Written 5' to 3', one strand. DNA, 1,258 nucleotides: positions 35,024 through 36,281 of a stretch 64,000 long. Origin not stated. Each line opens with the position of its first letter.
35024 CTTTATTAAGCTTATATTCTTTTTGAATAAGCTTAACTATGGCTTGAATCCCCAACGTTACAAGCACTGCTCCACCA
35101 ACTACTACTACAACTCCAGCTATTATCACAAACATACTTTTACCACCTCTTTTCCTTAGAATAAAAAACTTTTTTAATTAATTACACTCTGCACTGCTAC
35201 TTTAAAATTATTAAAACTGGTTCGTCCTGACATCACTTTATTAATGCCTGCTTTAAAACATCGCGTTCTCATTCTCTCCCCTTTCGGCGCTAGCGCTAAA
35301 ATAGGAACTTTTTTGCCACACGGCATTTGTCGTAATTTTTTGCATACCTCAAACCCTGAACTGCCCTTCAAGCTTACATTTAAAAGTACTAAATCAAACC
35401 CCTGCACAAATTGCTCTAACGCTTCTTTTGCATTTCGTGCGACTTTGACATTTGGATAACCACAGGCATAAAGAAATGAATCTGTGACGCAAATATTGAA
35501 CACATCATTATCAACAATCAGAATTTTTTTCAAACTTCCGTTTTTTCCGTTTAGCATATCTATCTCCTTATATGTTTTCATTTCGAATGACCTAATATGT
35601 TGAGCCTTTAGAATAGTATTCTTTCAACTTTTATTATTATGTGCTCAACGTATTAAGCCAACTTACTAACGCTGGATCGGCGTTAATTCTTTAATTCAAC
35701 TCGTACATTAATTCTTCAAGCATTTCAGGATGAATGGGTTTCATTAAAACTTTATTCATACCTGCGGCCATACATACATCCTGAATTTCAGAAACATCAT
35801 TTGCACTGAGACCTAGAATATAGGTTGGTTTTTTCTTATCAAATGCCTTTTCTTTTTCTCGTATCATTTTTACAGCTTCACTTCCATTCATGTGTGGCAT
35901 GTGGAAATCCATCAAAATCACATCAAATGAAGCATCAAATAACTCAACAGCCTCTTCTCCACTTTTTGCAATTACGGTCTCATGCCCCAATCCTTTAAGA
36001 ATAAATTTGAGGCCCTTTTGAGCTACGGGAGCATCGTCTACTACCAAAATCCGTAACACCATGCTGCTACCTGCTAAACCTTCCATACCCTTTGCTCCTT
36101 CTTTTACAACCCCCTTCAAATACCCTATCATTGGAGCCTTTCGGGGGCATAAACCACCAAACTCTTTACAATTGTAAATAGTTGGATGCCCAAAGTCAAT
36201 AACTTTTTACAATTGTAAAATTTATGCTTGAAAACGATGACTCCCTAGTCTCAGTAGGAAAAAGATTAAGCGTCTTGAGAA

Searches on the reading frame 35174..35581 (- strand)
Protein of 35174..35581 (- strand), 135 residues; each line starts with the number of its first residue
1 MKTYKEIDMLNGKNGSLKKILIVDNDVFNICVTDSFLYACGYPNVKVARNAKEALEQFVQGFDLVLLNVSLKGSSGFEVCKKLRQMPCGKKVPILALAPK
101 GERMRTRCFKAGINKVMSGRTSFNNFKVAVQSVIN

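Call 64: search_protein_families(library=pfam, proteins=[window:35174-35581:-], max_evalue=0.001)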
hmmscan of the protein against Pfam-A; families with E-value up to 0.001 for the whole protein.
window:35174-35581:- (135 aa): 1 family
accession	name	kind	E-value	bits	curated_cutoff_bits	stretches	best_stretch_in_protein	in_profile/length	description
PF00072.30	Response_reg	-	3e-14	53.5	30.2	1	20-123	1-103/111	Response regulator receiver domain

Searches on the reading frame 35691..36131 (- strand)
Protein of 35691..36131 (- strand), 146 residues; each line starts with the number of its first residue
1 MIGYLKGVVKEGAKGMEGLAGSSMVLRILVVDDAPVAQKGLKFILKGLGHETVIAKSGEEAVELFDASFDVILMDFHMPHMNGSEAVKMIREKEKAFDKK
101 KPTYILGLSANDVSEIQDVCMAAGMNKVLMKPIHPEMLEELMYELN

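Call 64: search_protein_families(library=pfam, proteins=[window:35691-36131:-], max_evalue=0.001)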
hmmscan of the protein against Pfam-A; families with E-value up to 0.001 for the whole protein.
window:35691-36131:- (146 aa): 1 family
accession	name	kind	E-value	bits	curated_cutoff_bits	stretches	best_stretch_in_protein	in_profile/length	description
PF00072.30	Response_reg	-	6.8e-21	75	30.2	1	28-140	1-108/111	Response regulator receiver domain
